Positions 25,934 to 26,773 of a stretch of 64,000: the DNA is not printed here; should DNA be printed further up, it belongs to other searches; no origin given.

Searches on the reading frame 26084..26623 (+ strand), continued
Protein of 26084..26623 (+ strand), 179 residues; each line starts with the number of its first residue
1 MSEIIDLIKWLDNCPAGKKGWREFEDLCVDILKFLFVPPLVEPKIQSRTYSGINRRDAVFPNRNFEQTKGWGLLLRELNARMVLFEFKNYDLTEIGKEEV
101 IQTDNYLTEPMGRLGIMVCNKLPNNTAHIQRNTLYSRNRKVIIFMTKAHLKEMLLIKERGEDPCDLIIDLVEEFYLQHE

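Call 39: search_protein_families(library=padloc, alignment_id=A3, max_evalue=0.00001)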
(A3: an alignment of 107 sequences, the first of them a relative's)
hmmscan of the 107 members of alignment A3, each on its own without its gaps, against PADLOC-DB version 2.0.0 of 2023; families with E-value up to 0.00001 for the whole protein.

A. member 1, P0196 (464 aa): 13 families
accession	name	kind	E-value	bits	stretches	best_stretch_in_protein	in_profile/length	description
PDLC05062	PDC-S66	-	1.9e-21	74.8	1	4-93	151-240/282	-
PDLC04597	PDC-M36A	-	4.7e-17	59.9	1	295-439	286-430/457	-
PDLC04715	PDC-M58A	-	1.3e-16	59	1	136-273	3-140/154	-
PDLC02012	SAVED5--SAVED_TIR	-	1.3e-13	48.9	1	3-94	15-105/404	-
PDLC02421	Aga_TIR-PNTD1-PNTD2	-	6.5e-13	46.6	1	4-126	6-131/430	Class I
PDLC04598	PDC-M36A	-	8.7e-13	46.4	1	309-439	175-303/330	-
PDLC03957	bSEFIR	-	8.1e-12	43.6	1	2-128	39-181/412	-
PDLC02403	Aga_TIR-PNTD1-PNTD2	-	2.7e-10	37.9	1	4-126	5-130/443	Class I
PDLC00417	ThsB1|ThsB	-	3.8e-09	34.5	1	4-94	169-260/303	TIR-like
PDLC04815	PDC-S02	-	8.9e-08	29.8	1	138-258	203-313/346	-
PDLC02962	RT-TIR_XII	-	3.1e-07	27.6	1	9-95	354-440/478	single gene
PDLC00420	ThsB1|ThsB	-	8.1e-07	26.5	1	1-101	1-104/319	TIR-like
PDLC02416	Aga_REase-TIR-PNTD1-PNTD2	-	3.7e-06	23.9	0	6-127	160-278/572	Class I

B. families by the number of members that match (of 107 scanned): 200 families (the first 25 are shown)
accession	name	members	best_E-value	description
PDLC04597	PDC-M36A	105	5.9e-33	-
PDLC04598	PDC-M36A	97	8.9e-23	-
PDLC04815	PDC-S02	7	1.5e-11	-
PDLC04806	PDC-S02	4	1.9e-07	-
PDLC03378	MTase_II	3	2.1e-66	Type II methyltransferase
PDLC00033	DruM2|DruM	3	4.1e-63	DNA cytosine methylase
PDLC03234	MTase_II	3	4.5e-63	Type II methyltransferase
PDLC03326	MTase_II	3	4.2e-51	Type II methyltransferase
PDLC02650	DrmMII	3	2.2e-38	DrmMII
PDLC02656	DrmMII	3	2.6e-38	DrmMII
PDLC02648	DrmMII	3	5e-37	DrmMII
PDLC00026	DruM2|DruM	3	2e-36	DNA cytosine methylase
PDLC03237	MTase_II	3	8.5e-36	Type II methyltransferase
PDLC02649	DrmMII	3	1.1e-35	DrmMII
PDLC03225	MTase_II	3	1.1e-35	Type II methyltransferase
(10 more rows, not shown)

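Call 48: search_protein_families(library=pfam, alignment_id=A5, max_evalue=0.00001)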
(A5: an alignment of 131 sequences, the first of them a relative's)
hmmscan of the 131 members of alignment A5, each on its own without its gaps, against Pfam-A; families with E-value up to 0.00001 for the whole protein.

A. member 1, L005:2183-2860:+ (225 aa): 0 families

B. families by the number of members that match (of 131 scanned): 202 families (the first 25 are shown)
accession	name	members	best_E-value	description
PF00583.31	Acetyltransf_1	3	1.1e-18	Acetyltransferase (GNAT) family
PF01266.30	DAO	3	1.2e-14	FAD dependent oxidoreductase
PF06182.17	ABC2_membrane_6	2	1e-41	ABC-2 family transporter protein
PF01522.26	Polysacc_deac_1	2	1.7e-41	Polysaccharide deacetylase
PF07719.23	TPR_2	2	8.6e-32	Tetratricopeptide repeat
PF02518.31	HATPase_c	2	6.4e-29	Histidine kinase-, DNA gyrase B-, and HSP90-like ATPase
PF00795.27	CN_hydrolase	2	5.4e-28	Carbon-nitrogen hydrolase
PF02371.22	Transposase_20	2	1.1e-27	Transposase IS116/IS110/IS902 family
PF04055.27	Radical_SAM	2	5.8e-26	Radical SAM superfamily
PF00512.31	HisKA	2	4.6e-23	His Kinase A (phospho-acceptor) domain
PF00132.30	Hexapep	2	1.4e-22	Bacterial transferase hexapeptide (six repeats)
PF13676.11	TIR_2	2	9.5e-22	TIR domain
PF13432.12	TPR_16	2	1.9e-21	Tetratricopeptide repeat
PF00293.34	NUDIX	2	1.4e-20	NUDIX domain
PF13508.13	Acetyltransf_7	2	3.8e-17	Acetyltransferase (GNAT) domain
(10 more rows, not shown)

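Call 49: search_protein_families(library=padloc, alignment_id=A5, max_evalue=1e-10)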
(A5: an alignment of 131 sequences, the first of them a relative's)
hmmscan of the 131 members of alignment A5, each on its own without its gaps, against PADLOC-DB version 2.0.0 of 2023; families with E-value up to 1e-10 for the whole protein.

A. member 1, L005:2183-2860:+ (225 aa): 0 families

B. families by the number of members that match (of 131 scanned): 145 families (the first 25 are shown)
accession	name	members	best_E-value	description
PDLC05062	PDC-S66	2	3.5e-59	-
PDLC04140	mad8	2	6.1e-24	mads_8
PDLC00424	ThsB1|ThsB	2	1.8e-14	TIR-like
PDLC03759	RT_UG21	1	1.1e-160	DRT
PDLC04105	HerA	1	3.3e-153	-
PDLC04807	PDC-S02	1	6.6e-97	-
PDLC04827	PDC-S02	1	1.8e-79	-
PDLC04820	PDC-S02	1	3.1e-77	-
PDLC04098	HerA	1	3.3e-69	-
PDLC03756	RT_UG19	1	1.5e-64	DRT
PDLC04104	HerA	1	2.8e-62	-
PDLC03758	RT_UG20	1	7.6e-61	DRT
PDLC02188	HerA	1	1.5e-60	-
PDLC04102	HerA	1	1.7e-60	-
PDLC03761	RT_UG23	1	1.1e-59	DRT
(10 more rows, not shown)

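Call 50: list_cluster_members(proteins=[P0206, P0218, P0225, P0196, P0199, P0235, P0241, P0244, P0209, P0233])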
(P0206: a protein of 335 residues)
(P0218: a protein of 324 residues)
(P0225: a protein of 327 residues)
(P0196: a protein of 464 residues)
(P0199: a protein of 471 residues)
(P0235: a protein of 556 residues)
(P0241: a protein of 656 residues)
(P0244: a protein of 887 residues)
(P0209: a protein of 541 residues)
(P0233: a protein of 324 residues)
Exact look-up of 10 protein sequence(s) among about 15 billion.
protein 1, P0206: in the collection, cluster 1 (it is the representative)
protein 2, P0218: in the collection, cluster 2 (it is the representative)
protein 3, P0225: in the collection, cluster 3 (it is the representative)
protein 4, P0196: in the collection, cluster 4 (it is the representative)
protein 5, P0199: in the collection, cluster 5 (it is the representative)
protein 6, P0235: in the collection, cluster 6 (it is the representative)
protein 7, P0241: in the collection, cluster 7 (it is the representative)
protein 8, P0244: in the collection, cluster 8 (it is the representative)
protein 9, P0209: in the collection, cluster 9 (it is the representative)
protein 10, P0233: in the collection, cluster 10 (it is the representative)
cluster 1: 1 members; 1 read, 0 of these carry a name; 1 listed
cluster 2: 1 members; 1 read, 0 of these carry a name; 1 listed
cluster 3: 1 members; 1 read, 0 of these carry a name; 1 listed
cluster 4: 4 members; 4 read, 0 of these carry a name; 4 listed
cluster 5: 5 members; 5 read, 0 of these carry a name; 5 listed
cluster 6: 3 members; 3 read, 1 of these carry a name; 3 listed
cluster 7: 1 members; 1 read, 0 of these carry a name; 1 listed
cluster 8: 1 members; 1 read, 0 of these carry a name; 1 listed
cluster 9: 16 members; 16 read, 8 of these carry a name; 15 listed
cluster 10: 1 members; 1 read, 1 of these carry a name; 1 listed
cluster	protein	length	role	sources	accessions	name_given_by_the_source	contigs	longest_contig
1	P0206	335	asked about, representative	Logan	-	-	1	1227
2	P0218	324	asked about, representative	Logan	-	-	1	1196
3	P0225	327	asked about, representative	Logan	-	-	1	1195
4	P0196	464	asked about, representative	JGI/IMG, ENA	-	-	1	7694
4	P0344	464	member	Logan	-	-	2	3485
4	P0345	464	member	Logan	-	-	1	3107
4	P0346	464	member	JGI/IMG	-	-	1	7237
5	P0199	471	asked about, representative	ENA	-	-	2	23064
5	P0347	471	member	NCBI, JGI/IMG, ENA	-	-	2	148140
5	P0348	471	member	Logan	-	-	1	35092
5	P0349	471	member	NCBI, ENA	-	-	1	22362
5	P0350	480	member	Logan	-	-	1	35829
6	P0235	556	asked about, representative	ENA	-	-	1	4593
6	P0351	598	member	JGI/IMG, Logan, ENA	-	DNA (cytosine-5)-methyltransferase 1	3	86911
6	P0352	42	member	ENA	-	-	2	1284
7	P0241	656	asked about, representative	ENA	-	-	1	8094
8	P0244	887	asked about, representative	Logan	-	-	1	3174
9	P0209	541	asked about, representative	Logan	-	-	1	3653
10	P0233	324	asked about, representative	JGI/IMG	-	hypothetical protein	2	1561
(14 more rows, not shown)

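Call 51: search_dna_similar(query=window:26084-26623:+, collection=plasmids, mode=protein, max_evalue=0.001, max_rows=30)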
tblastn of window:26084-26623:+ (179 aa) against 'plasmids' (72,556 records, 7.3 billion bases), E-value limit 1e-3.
Records with a match: 128; places in all: 129; records where one place covers at least 80% of the query: 11.
Best place of each record, by identity: <60% 128.
By first word of the organism name: Escherichia 60; Klebsiella 30; Enterobacter 12; Citrobacter 7; Serratia 3; Agrobacterium 2; Bacillus 2; Salmonella 2; Rhodococcus 1; Pseudorhizobium 1; and 8 more.
By predicted mobility (MOB-suite, as given by PLSDB): conjugative 82; non-mobilizable 27; mobilizable 19.
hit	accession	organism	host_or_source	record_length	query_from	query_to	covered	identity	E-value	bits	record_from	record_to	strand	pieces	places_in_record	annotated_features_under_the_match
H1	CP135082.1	Agrobacterium pusense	Single cell,Heavy rainforest soil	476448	2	176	98%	34.7%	5e-19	91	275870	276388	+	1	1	record has no annotation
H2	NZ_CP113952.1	Rhodococcus sp. JS3073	culture,soil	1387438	17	175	89%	35.0%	9e-22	98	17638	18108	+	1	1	record has no annotation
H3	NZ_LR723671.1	Pseudorhizobium flavum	Paddy soil under the long-term ...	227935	1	162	91%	31.4%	1e-17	86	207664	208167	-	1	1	hypothetical protein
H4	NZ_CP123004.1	Sinorhizobium meliloti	Medicago sativa,cell culture,nodules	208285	2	162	90%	29.1%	4e-10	65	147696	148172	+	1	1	hypothetical protein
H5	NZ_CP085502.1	Bacillus cereus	black pepper plant,cell culture,root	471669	16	177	91%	28.2%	1e-9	63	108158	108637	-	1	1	restriction endonuclease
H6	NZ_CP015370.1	Methylobacterium phyllosphaerae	cell culture,leaf tissues of rice in ...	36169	24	167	80%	29.9%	2e-9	63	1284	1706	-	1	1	hypothetical protein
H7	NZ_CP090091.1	Rhizobium leguminosarum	Galega,Cell culture,Plant nodule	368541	17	177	90%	26.5%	6e-8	58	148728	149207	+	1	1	hypothetical protein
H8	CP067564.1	Klebsiella pneumoniae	Homo sapiens,respiratory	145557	11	154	80%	28.9%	2e-10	66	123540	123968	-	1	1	ATP-binding protein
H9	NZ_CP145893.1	Paenibacillus amylolyticus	whole organism,soil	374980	7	162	87%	26.3%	3e-4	47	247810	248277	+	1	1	hypothetical protein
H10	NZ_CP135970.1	Vibrio alginolyticus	Apostichopus japonicus,cell culture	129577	7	154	83%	25.7%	5e-7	56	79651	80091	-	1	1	ATP-binding protein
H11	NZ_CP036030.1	Bacillus mycoides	cell culture,soil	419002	7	163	88%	23.8%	4e-5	50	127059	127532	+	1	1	hypothetical protein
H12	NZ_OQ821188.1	Citrobacter freundii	-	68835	4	118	64%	32.2%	6e-10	64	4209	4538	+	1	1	hypothetical protein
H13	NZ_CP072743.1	Serratia fonticola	rabbit,mixed culture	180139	11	118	60%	34.3%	1e-10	66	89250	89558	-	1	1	ATP-binding protein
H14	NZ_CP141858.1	Klebsiella pneumoniae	Homo sapiens,pure culture,rectal swab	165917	11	118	60%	33.3%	3e-10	65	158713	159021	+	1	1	ATP-binding protein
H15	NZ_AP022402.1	Citrobacter portucalensis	-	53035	11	118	60%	33.3%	3e-10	65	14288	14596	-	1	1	hypothetical protein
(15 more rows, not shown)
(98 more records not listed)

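Call 52: search_dna_similar(query=window:26084-26623:+, collection=phages, mode=protein, max_evalue=0.001, max_rows=20)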
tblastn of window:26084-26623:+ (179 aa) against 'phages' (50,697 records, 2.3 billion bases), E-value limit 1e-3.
No match.

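Call 53: get_annotated_region(hit=H8, flank=5000)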
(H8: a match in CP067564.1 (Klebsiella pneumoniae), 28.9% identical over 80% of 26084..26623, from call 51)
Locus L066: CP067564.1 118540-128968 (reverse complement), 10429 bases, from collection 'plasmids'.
description: Klebsiella pneumoniae strain ARLG-10778 plasmid pC684_1, complete sequence
organism: Klebsiella pneumoniae (NCBI taxid 573)
taxonomy: Bacteria; Pseudomonadota; Gammaproteobacteria; Enterobacterales; Enterobacteriaceae; Klebsiella; Klebsiella pneumoniae
host: -; source: Homo sapiens,respiratory; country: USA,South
typing (MOB-suite, as given by PLSDB): conjugative; replicon IncFIA,IncFII; relaxase MOBF,MOBF; mating-pair formation MPF_F
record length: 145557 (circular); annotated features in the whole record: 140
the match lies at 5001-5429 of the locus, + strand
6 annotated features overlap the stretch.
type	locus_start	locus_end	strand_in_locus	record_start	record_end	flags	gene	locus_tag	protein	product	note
CDS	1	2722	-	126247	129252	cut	-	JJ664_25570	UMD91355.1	Tn3 family transposase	-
CDS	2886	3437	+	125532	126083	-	-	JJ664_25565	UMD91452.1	recombinase family protein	-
CDS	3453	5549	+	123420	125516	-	-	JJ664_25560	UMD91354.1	ATP-binding protein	-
CDS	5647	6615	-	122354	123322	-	-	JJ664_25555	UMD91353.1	IS5-like element IS903B family transposase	-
CDS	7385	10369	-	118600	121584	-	-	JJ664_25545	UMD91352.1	Tn3 family transposase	-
CDS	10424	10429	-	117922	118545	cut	-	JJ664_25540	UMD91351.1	recombinase family protein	-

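Call 54: get_annotated_region(hit=H5, flank=4000)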
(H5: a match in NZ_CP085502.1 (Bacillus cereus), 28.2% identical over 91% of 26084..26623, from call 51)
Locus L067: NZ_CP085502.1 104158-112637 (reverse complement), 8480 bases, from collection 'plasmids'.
description: Bacillus cereus strain A24 plasmid unnamed1, complete sequence
organism: Bacillus cereus (NCBI taxid 1396)
taxonomy: Bacteria; Bacillota; Bacilli; Bacillales; Bacillaceae; Bacillus; Bacillus cereus
host: -; source: black pepper plant,cell culture,root; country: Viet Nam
typing (MOB-suite, as given by PLSDB): non-mobilizable; replicon rep_cluster_164,rep_cluster_1751
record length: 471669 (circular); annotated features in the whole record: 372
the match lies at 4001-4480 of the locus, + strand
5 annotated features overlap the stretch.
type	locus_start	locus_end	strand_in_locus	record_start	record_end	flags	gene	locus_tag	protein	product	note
CDS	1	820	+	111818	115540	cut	-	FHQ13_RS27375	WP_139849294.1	ATP-binding protein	-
CDS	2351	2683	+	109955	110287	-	-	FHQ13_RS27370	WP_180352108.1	AAA family ATPase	-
CDS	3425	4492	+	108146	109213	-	-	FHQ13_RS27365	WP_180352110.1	restriction endonuclease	GO:0009307 - DNA restriction-modification system [Evidence IEA]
CDS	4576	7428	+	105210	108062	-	-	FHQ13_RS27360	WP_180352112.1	AAA family ATPase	-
CDS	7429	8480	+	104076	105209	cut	-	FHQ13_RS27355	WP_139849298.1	hypothetical protein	-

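Call 55: search_protein_families(library=padloc, proteins=[L066:3453-5549:+, L067:3425-4492:+, L067:4576-7428:+, L060:232-4092:+, L060:6092-9478:-, L008:9820-12909:-, L011:4160-6682:-, L043:3944-6406:+, L023:73-2490:-], max_evalue=0.000001)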
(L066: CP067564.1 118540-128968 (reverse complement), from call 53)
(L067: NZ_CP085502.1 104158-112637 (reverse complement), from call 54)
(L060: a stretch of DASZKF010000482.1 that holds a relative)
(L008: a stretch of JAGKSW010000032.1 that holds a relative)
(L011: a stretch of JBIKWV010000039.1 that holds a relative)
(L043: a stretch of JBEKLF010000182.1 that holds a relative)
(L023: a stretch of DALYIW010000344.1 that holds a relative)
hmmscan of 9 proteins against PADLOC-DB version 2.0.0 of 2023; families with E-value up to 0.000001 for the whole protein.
L066:3453-5549:+ (698 aa): 3 families
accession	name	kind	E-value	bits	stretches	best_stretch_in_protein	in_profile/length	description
PDLC04597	PDC-M36A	-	1.4e-11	41.9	1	515-653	287-424/457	-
PDLC04561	PDC-M28C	-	1.6e-07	28.6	0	184-278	158-250/480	-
PDLC04598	PDC-M36A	-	5.7e-07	27.3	0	519-623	164-271/330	-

L067:3425-4492:+ (355 aa): 2 families
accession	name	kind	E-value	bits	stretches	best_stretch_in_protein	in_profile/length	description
PDLC04597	PDC-M36A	-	2.1e-12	44.6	1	199-334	302-435/457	-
PDLC04598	PDC-M36A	-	8.1e-09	33.3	1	200-334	176-308/330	-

L067:4576-7428:+ (950 aa): 30 families (the best 25 are shown)
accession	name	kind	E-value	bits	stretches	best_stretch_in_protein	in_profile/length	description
PDLC04735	PDC-M62A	-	9.8e-58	194.6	2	757-947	430-627/633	-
PDLC04734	PDC-M62A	-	6.1e-57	191.9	2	611-945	284-591/597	-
PDLC04737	PDC-M62A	-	1.6e-43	147.6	2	603-945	269-595/601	-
PDLC04738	PDC-M62A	-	2.5e-20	70.5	1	773-925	536-706/746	-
PDLC04736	PDC-M62A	-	1.9e-18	64.4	1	774-934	485-651/685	-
PDLC04733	PDC-M62A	-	3.1e-18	64.1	1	765-945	409-600/607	-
PDLC04739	PDC-M62A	-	2.1e-17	60.9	1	777-926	446-603/618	-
PDLC00278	PtuA1|PtuA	-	1.3e-13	49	1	780-906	290-410/436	AAA ATPase domain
PDLC04732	PDC-M62A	-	9.1e-13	46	2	664-943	357-659/671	-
PDLC00271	PtuA1|PtuA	-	1.6e-12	45.8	1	780-898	281-390/421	AAA ATPase domain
PDLC00298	PtuA1|PtuA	-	1.5e-11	42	1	780-897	284-392/423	AAA ATPase domain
PDLC00301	PtuA1|PtuA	-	7e-11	39.8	1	779-903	283-404/429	AAA ATPase domain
PDLC02913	ATPase_I-A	-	9.2e-10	36.2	0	781-902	367-482/508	-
PDLC00310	PtuA1|PtuA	-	1.8e-09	35.2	0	780-861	293-372/443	AAA ATPase domain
PDLC00305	PtuA1|PtuA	-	1.9e-09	35.3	0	780-843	247-300/392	AAA ATPase domain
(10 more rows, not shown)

L060:232-4092:+ (1286 aa): 0 families

L060:6092-9478:- (1128 aa): 2 families
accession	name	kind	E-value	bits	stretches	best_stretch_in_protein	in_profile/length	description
PDLC02919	HEAT-ARM_XIII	-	1.9e-59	199.4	4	150-307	128-283/1972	-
PDLC02987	caspase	-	1e-09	36.1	1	839-1045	3-165/453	-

L008:9820-12909:- (1029 aa): 0 families

L011:4160-6682:- (840 aa): 2 families
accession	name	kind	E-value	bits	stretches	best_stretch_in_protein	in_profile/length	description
PDLC03839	LeoA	-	6e-13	46.7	0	39-94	20-79/559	-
PDLC03841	LeoBC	-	2.3e-09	34.9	0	61-273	63-149/601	-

L043:3944-6406:+ (820 aa): 0 families

L023:73-2490:- (805 aa): 0 families

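Call 70: predict_structure(alignment_id=A6)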
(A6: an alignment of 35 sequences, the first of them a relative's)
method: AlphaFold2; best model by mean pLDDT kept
length: 464 residues; sequences in the alignment: 35
mean_pLDDT: 81.2   pTM: 0.52
mean pLDDT of the five models: 81.2, 81.1, 78.7, 78.7, 77.1
residues with pLDDT >= 90: 125; 70-90: 268; 50-70: 50; < 50: 21
segments of 3 or more residues with pLDDT < 50: 129-133, 167-169, 279-284, 336-342
pLDDT, mean of each block of 10 residues (from residue 1): 80 92 84 65 76 81 86 80 74 92 83 93 73 64 90 94 65 83 74 88 77 86 91 73 75 84 81 69 65 90 85 92 84 56 75 76 88 81 90 85 89 94 94 88 74 81 72
secondary structure, 60 per line:
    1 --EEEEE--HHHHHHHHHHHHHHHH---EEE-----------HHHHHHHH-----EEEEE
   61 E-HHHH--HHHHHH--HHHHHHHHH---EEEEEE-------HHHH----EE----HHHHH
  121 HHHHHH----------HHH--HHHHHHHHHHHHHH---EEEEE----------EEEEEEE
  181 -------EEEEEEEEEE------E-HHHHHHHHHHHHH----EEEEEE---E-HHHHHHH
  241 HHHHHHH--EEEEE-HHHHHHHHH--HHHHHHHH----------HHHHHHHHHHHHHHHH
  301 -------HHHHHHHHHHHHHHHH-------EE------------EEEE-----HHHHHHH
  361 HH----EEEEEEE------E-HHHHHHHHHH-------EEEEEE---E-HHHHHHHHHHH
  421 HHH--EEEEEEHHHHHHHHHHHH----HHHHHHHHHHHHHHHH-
elements in order: E3-7 H10-25 E29-31 H43-50 E56-61 H63-66 H69-74 H77-85 E89-94 H102-105 H116-126 H142-155 E159-163 E174-180 E188-197 H206-218 E223-228 H234-247 E250-254 H256-264 H267-274 H285-300 H308-323 E345-348 H354-362 E367-373 H382-391 E399-404 H410-423 E426-431 H432-443 H448-463

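Call 72: fold_search(model_id=the predicted structure, library=pdb)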
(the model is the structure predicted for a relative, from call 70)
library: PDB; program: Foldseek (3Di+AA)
matches with E <= 10: 1210; with E <= 0.001: 46
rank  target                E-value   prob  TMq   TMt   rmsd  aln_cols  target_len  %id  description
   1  9mue_B                1.8e-06  1.00  0.23  0.40  16.0       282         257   18  Cryo-EM structure of CRISPR-associated cA4 bound Cat1 Pentagonal filament assembly in the presence of NAD (ADPR modell (released 2025-04-16)
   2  8spo_E                2.3e-06  1.00  0.23  0.28  24.1       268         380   16  Tetramerized activation of MapSPARTA bound with NAD+ (released 2023-08-23)
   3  8spo_I                2.6e-06  1.00  0.23  0.28  22.9       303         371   15  Tetramerized activation of MapSPARTA bound with NAD+ (released 2023-08-23)
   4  7uxu_A                1.5e-05  1.00  0.23  0.68   4.2       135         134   29  CryoEM structure of the TIR domain from AbTir in complex with 3AD (released 2022-09-07)
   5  6wt7                  1.7e-05  1.00  0.21  0.29  15.9       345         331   15  Structure of a metazoan TIR-STING receptor from C. gigas in complex with 2',3'-cGAMP (released 2020-09-09)
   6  8dgf_B                1.7e-05  1.00  0.22  0.08  21.0       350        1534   13  Avs4 bound to phage PhiV-1 portal (released 2022-08-03)
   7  4w8h_A                1.9e-05  1.00  0.20  0.63   4.5       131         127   20  Crystal structure of the TIR domain of the Toll-related Receptor TRR-2 from the lower metazoan Hydra magnipapillata (c (released 2015-09-09)
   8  8qlo_A                4.3e-05  1.00  0.23  0.24   3.5       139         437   27  CryoEM structure of the apo SPARTA (BabAgo/TIR-APAZ) complex (released 2024-01-31)
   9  8u72_F                8.4e-05  1.00  0.22  0.25  15.4       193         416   19  Cryo-EM structure of the SPARTA oligomer with guide RNA and target DNA (released 2024-06-12)
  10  8ifl_F                1.0e-04  1.00  0.23  0.26   3.9       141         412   23  Cryo-EM structure of tetrameric SPARTA gRNA-ssDNA target complex in state 1 (released 2024-01-17)
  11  7uwg_C                1.0e-04  1.00  0.23  0.67   3.7       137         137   28  The crystal structure of the TIR domain-containing protein from Acinetobacter baumannii (AbTir) (released 2022-09-07)
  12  4w8g                  1.1e-04  1.00  0.20  0.65   4.4       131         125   19  Crystal structure of the TIR domain of the Toll-related Receptor TRR-2 from the lower metazoan Hydra magnipapillata (cry (released 2015-09-09)
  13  8u72_H                1.1e-04  1.00  0.23  0.26  13.7       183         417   20  Cryo-EM structure of the SPARTA oligomer with guide RNA and target DNA (released 2024-06-12)
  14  8k34_A                1.3e-04  1.00  0.23  0.24  14.5       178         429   20  Cryo-EM structure of SPARTA gRNA binary complex (released 2024-01-17)
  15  4om7_A                1.4e-04  1.00  0.23  0.64   4.1       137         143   21  Crystal structure of TIR domain of TLR6 (released 2014-08-06)
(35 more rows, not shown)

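Call 78: find_related_loci(query=A1, collection=viral_contigs, flank=6000)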
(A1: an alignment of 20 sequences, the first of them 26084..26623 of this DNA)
Query A1 (179 aa) in viral_contigs; peptide patterns used: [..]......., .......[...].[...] (x = any residue, [..] = any of these).
281 stretches matched a pattern, but none encodes a relative of the query by tblastn (E <= 1e-3).
